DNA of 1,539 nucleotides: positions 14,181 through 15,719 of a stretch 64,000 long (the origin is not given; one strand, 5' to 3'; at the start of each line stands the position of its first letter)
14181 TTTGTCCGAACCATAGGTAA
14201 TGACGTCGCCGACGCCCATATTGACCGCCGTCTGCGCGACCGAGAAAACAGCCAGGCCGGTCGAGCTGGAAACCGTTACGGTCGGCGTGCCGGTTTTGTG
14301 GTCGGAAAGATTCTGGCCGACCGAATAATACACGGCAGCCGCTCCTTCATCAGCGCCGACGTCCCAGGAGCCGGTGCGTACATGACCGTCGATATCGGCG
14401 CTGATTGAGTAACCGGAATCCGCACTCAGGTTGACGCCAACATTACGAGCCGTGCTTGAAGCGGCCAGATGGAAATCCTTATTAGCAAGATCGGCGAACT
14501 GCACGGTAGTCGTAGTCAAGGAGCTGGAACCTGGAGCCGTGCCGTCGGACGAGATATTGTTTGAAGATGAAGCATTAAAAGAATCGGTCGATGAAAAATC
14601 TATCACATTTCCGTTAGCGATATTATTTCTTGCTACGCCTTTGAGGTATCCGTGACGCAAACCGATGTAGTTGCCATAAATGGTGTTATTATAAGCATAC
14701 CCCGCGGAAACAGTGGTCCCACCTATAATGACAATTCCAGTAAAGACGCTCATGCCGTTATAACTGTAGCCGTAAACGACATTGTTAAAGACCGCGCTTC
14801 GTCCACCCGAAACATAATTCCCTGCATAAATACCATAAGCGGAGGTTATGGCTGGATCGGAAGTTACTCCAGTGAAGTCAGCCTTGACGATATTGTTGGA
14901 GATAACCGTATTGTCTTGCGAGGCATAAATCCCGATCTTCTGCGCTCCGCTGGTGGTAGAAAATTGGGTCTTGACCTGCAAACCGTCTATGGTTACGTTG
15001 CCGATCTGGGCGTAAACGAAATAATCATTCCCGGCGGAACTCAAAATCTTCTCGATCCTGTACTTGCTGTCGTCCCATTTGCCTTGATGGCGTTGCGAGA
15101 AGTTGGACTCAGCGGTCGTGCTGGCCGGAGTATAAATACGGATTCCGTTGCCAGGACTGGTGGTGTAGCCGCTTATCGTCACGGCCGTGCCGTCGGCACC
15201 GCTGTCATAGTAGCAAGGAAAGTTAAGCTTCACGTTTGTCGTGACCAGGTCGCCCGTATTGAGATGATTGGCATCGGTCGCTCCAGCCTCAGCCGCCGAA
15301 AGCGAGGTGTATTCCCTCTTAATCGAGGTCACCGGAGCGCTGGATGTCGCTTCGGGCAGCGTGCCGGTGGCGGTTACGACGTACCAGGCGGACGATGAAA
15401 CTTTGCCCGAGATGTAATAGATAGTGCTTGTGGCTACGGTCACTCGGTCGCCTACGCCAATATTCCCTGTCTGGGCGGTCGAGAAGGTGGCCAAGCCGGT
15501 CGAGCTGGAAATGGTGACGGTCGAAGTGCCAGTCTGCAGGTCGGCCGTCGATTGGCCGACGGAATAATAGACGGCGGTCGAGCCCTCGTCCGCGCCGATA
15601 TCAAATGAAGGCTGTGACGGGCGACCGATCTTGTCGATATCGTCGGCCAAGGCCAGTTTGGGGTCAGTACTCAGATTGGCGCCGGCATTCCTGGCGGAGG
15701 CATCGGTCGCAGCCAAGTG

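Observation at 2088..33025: Three-module (A-B-C) super-repeat of ~3.6 kb; the two paralogs differ by exactly one super-repeat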

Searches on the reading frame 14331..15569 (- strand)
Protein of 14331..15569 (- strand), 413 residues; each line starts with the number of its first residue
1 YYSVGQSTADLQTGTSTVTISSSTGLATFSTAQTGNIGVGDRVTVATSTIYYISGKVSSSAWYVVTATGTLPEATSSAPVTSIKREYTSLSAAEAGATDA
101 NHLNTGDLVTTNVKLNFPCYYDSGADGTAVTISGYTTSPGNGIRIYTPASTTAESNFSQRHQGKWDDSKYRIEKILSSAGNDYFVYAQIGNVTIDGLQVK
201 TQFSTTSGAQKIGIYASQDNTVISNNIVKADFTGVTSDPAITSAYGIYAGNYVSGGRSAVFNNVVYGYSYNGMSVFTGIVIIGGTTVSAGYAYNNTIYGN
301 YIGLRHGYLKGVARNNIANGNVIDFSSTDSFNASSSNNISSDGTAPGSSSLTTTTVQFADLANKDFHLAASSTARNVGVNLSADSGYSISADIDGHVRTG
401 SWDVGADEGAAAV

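Call 17: find_homologous_proteins(query=window:14331-15569:-)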
Query window:14331-15569:- (413 aa): 54 proteins with E <= 0.001 among 8000 candidates.
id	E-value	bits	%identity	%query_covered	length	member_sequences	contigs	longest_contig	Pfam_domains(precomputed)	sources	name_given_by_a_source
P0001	9.9e-98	346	40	100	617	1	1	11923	-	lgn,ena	-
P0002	7.9e-96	340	40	99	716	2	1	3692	-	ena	-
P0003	1.2e-69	253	45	100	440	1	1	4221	-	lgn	-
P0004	2.4e-68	249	44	99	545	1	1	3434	-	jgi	-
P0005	3.3e-68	249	43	99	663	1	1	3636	-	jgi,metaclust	metaclust:\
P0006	3.4e-68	249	44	95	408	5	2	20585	-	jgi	jgi:hypothetical protein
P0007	4.7e-68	248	45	99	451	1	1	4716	-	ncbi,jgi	jgi:hypothetical protein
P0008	2.1e-64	236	43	99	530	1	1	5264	-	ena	-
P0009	6.7e-62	228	43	99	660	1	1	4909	PF13385.14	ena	-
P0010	1.6e-61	227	42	99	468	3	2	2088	-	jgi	-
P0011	2.3e-60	223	51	73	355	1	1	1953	-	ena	-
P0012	4.5e-58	215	40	99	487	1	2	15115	-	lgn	-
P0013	4.7e-58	215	43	99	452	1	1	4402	-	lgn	-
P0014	6.1e-57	212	40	99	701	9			-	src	-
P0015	1.5e-56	210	41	99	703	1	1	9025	PF13385.14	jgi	-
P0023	1.0e-46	178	36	99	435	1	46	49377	-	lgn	-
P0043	2.6e-25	108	50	42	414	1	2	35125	-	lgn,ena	-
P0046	1.1e-21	96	41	44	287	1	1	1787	-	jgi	-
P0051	9.7e-15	73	30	78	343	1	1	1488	-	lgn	-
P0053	1.1e-12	66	34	79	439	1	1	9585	-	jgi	-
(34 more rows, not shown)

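Call 19: find_encoding_contigs(protein=P0002, flank=10000)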
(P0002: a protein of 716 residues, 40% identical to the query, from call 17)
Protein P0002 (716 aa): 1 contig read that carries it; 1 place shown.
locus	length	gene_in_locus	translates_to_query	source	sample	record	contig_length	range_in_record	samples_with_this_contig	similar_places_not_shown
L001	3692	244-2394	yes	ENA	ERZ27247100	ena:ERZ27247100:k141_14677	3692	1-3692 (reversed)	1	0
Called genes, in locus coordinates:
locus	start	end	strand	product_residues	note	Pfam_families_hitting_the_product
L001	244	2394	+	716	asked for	-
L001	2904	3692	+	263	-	?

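Call 20: find_encoding_contigs(protein=P0001, flank=10000)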
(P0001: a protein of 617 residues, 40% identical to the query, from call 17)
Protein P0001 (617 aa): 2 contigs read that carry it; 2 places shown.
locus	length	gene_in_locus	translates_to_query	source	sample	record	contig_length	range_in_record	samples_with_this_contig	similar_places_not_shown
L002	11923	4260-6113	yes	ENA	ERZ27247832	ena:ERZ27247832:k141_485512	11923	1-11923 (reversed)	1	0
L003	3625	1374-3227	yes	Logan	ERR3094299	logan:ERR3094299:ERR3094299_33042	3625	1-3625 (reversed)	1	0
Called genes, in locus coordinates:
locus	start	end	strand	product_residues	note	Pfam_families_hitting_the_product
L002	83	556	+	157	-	-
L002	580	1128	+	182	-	-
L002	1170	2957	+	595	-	-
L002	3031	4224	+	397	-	PF13401:AAA_22 (faint), PF13173:AAA_14, PF13635:DUF4143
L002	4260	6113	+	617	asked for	-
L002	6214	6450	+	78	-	-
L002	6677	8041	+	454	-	-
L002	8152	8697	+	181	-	PF10543:ORF6N, PF09669:Phage_pRha (faint)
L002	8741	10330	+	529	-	-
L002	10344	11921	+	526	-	?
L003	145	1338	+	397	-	PF13401:AAA_22 (faint), PF13173:AAA_14, PF13635:DUF4143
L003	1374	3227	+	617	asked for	-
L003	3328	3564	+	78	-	-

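Call 43: predict_structure(alignment_id=A2)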
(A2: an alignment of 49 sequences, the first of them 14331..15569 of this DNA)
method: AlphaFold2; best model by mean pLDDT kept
length: 413 residues; sequences in the alignment: 49
mean_pLDDT: 93.5   pTM: 0.93
mean pLDDT of the five models: 93.5, 93.4, 93.0, 92.8, 92.6
residues with pLDDT >= 90: 341; 70-90: 63; 50-70: 8; < 50: 1
segments of 3 or more residues with pLDDT < 50: none
pLDDT, mean of each block of 10 residues (from residue 1): 96 97 98 98 96 98 96 96 98 97 96 97 95 96 98 98 97 84 91 98 74 88 98 81 90 89 96 90 86 98 92 97 94 97 97 97 95 95 94 93 91 50
secondary structure, 60 per line:
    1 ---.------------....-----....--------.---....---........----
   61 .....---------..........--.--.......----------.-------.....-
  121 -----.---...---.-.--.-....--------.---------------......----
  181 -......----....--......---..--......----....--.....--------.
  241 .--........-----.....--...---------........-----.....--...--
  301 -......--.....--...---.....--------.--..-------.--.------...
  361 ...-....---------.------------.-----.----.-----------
elements in order: E17-20 E26-29 E42-45 E49-56 E61-65 E75-84 H90-96 E115-119 E130-132 E143-146 E171-176 E182-187 E192-195 E198-203 E211-216 E221-224 E227-231 E244-251 E257-261 E264-266 E276-283 E289-293 E296-298 E302-307 E310-314 E317-319 E323-327 E358-360 E365-368

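Call 46: fold_search(model_id=the predicted structure, library=pdb)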
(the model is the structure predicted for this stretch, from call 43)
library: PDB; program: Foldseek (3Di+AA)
matches with E <= 10: 237; with E <= 0.001: 1
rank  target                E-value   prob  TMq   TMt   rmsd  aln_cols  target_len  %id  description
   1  1ru4                  4.1e-04  0.99  0.31  0.32  10.5       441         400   15  Crystal structure of pectate lyase Pel9A (released 2004-04-13)
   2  9cdv_A                1.3e-03  1.00  0.32  0.30  11.8       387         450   13  Crystal Structure of Rhombotarget A (released 2025-07-02)
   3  9cdv_B                1.5e-03  0.98  0.29  0.28  12.2       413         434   14  Crystal Structure of Rhombotarget A (released 2025-07-02)
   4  9cdu_A                2.4e-03  0.96  0.30  0.29  12.9       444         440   13  Crystal Structure of Rhombotarget A-peptide Complex (released 2025-07-02)
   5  5gqc_A                4.4e-03  0.93  0.27  0.20  15.3       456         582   12  Crystal structure of lacto-N-biosidase LnbX from Bifidobacterium longum subsp. longum, ligand-free form (released 2017-04-19)
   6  7v6m_A                5.6e-03  0.85  0.26  0.20  15.4       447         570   13  Crystal structure of lacto-N-biosidase TnX from Tynzenella nexilis, lacto-N-biose complex (released 2022-02-09)
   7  9cdu_C                6.8e-03  0.89  0.27  0.26  13.3       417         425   14  Crystal Structure of Rhombotarget A-peptide Complex (released 2025-07-02)
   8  7v6i_A                6.8e-03  0.75  0.23  0.17  16.4       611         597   10  Crystal structure of lacto-N-biosidase BsaX from Bifidobacterium saguini, lacto-N-biose complex (released 2022-02-09)
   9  5gqc_D                7.5e-03  0.85  0.25  0.19  15.4       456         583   11  Crystal structure of lacto-N-biosidase LnbX from Bifidobacterium longum subsp. longum, ligand-free form (released 2017-04-19)
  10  8wm1_A                3.0e-02  0.35  0.21  0.19  12.8       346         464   14  DHS dehydratase (released 2024-10-02)
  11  5c1c                  5.7e-02  0.85  0.33  0.42  10.3       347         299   11  Crystal Structure of the Pectin Methylesterase from Aspergillus niger in Deglycosylated Form (released 2015-07-01)
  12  7dmk_A                7.6e-02  0.63  0.31  0.19   9.5       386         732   12  PL6 alginate lyase BcAlyPL6 (released 2021-10-06)
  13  8bke_AAA              8.9e-02  0.16  0.18  0.18  15.6       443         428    9  Crystal structure of the Klebsiella phage KP34p57 capsular depolymerase (released 2023-08-30)
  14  2pyh_B                9.3e-02  0.21  0.22  0.23  12.9       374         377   13  Azotobacter vinelandii Mannuronan C-5 epimerase AlgE4 A-module complexed with mannuronan trisaccharide (released 2008-05-27)
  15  9j4l_A                9.8e-02  0.06  0.10  0.11  16.2       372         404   12  Crystal structure of GH9l Inulin fructotransferases (IFTase) (released 2024-09-04)
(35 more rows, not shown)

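Call 61: search_protein_families(library=phrogs, proteins=[window:14331-15569:-, P0023, P0043, P0046, P0051, P0053], max_evalue=0.01)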
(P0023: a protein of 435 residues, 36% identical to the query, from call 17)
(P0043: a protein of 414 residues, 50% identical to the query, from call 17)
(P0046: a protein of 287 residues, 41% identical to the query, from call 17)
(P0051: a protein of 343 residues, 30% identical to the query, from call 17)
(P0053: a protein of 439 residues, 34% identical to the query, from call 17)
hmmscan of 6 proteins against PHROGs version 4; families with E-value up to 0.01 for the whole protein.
window:14331-15569:- (413 aa): 0 families

P0023 (435 aa): 0 families

P0043 (414 aa): 0 families

P0046 (287 aa): 0 families

P0051 (343 aa): 0 families

P0053 (439 aa): 1 family
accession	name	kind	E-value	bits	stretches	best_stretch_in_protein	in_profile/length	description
phrog_30041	-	unknown function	0.0019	19.4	0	194-230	31-67/78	-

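Call 65: fold_search(model_id=the predicted structure, library=viral)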
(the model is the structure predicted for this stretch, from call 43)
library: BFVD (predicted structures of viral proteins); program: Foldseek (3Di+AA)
matches with E <= 10: 630; with E <= 0.001: 3
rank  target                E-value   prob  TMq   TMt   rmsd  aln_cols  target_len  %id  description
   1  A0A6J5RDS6            1.6e-07  1.00  0.36  0.23  12.0       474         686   17  Right handed beta helix region [uncultured Caudovirales phage]
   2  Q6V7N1                9.9e-05  0.91  0.18  0.13  18.8       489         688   12  Pectin lyase-like protein [Burkholderia phage Bcep22]
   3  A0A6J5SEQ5            2.9e-04  0.99  0.26  0.23  12.7       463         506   13  Uncharacterized protein [uncultured Caudovirales phage]
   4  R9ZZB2                1.1e-03  0.96  0.26  0.14  16.1       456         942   12  Structural protein [Cellulophaga phage phi17:2]
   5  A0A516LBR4            1.2e-03  1.00  0.38  0.39   8.5       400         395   13  (no name in the UniProt tables at hand)
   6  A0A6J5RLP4            2.1e-03  0.51  0.17  0.13  18.4       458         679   10  Uncharacterized protein [uncultured Caudovirales phage]
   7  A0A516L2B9            6.0e-03  0.99  0.34  0.41  11.3       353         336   16  (no name in the UniProt tables at hand)
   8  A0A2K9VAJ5            6.6e-03  0.87  0.28  0.23  14.1       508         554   11  Uncharacterized protein [Klebsiella phage vB_KpnM_KpS110]
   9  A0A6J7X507            1.1e-02  0.82  0.31  0.20  11.7       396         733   12  Uncharacterized protein [uncultured Caudovirales phage]
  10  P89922                1.4e-02  0.97  0.24  0.42  12.8       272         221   11  Pectate lyase (Fragment) [Bacillus phage 12826]
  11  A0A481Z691            4.5e-02  0.13  0.12  0.11  18.6       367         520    9  Beta-helix protein [Pithovirus LCPAC202]
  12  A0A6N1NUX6            4.7e-02  0.77  0.28  0.22  12.9       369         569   15  Right handed beta helix domain-containing protein [Tupanvirus deep ocean]
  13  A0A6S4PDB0            5.0e-02  0.63  0.29  0.12  14.2       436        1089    9  Bacteriophage T7 tail fibre protein-like N-terminal domain-containing protein [uncultured phage_MedDCM-OCT-S45-C4]
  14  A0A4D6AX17            5.5e-02  0.47  0.28  0.20  16.0       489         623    9  (no name in the UniProt tables at hand)
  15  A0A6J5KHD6            7.4e-02  0.13  0.17  0.09  15.5       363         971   12  Pectate lyase superfamily protein [uncultured Caudovirales phage]
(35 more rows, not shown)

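Call 66: search_solved_structures(query=A2, max_evalue=1)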
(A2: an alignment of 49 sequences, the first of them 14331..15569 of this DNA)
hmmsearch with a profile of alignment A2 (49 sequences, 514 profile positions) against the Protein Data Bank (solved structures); distinct sequences matched with E-value up to 1: 4.
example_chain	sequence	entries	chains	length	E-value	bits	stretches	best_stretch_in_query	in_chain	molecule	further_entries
7o78_A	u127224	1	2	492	1.9e-05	26.8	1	231-350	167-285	Polysaccharide lyase from Pseudopedobacter saltans, Pedsa3807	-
1ofl_A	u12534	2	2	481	0.00013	24.1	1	216-347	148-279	CHONDROITINASE B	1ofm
1dbg_A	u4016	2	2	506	0.00016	23.8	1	216-347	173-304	CHONDROITINASE B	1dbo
6v39_T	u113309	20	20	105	0.089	14.7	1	198-265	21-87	50S ribosomal protein L24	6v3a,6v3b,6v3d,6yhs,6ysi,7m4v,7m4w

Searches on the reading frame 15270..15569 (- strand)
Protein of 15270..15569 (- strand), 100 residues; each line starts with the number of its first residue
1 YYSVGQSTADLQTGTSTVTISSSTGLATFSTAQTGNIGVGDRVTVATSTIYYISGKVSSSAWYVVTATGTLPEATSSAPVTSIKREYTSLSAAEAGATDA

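Call 76: predict_structure(alignment_id=A4)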
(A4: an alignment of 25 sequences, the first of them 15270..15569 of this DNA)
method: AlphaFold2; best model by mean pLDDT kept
length: 100 residues; sequences in the alignment: 25
mean_pLDDT: 83.1   pTM: 0.73
mean pLDDT of the five models: 83.1, 82.6, 81.1, 80.3, 79.6
residues with pLDDT >= 90: 59; 70-90: 20; 50-70: 9; < 50: 12
segments of 3 or more residues with pLDDT < 50: 1-4, 97-100
pLDDT, mean of each block of 10 residues (from residue 1): 60 95 96 90 90 94 91 94 74 48
secondary structure, 60 per line:
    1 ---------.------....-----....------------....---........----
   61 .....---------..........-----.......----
elements in order: E17-20 E26-29 E42-45 E49-56 E61-65 E75-84 H90-96

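Call 78: fold_search(model_id=the predicted structure, library=pdb)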
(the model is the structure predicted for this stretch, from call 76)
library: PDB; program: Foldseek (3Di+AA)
matches with E <= 10: 726; with E <= 0.001: 0
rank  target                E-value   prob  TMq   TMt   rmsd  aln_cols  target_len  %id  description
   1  4hiz_B                6.5e-02  0.96  0.40  0.09   4.4        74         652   19  Phage phi92 endosialidase (released 2014-01-15)
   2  4hiz_C                9.9e-02  0.93  0.39  0.09   4.5        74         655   19  Phage phi92 endosialidase (released 2014-01-15)
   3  7k5j_U                1.0e-01  0.98  0.47  0.06   3.8        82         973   11  Structure of an E1-E2-ubiquitin thioester mimetic (released 2021-04-28)
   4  7l1q_B                1.0e-01  0.97  0.41  0.11   3.8        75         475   16  PS3 F1-ATPase Binding/TS Dwell (released 2021-07-21)
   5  7l1q_C                1.4e-01  0.96  0.41  0.11   4.1        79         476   16  PS3 F1-ATPase Binding/TS Dwell (released 2021-07-21)
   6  7jg6_A                1.8e-01  0.85  0.40  0.11   6.4        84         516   13  Cryo-EM structure of bedaquiline-free Mycobacterium smegmatis ATP synthase rotational state 2 (backbone model) (released 2020-08-19)
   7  7njl_B                1.9e-01  0.87  0.38  0.10   5.0        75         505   11  Mycobacterium smegmatis ATP synthase state 1b (released 2021-10-27)
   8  8eci_1                1.9e-01  0.84  0.44  0.38   9.4       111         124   18  Arthrobacter phage Bridgette (released 2023-02-01)
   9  7k5j_S                2.0e-01  0.97  0.49  0.06   3.2        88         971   11  Structure of an E1-E2-ubiquitin thioester mimetic (released 2021-04-28)
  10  5cdf_A                2.0e-01  0.92  0.42  0.11   3.8        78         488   10  Structure at 2.3 A of the alpha/beta monomer of the F-ATPase from Paracoccus denitrificans (released 2015-10-07)
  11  9vkr_A                2.0e-01  0.91  0.45  0.11   6.0        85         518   10  Cryo-EM structure of F-ATP synthase from Mycobacteroides abscessus (Rotational State 3) (released 2026-01-14)
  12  9jc1_K                2.0e-01  0.89  0.39  0.09   5.0        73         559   15  Engineering of ATP synthase (released 2025-07-09)
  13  9nvm_B                2.1e-01  0.91  0.41  0.11   3.9        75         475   16  ATPase Hybrid F1 with the ancestral core domains Catalytic Dwell (released 2025-11-05)
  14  8u1h_B                2.1e-01  0.87  0.38  0.12   5.0        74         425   16  Axle-less Bacillus sp. PS3 F1 ATPase mutant (released 2024-09-11)
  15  9vkq_A                2.1e-01  0.77  0.39  0.10   6.7        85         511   12  Cryo-EM structure of F-ATP synthase from Mycobacteroides abscessus (Rotational State 2) (released 2026-01-14)
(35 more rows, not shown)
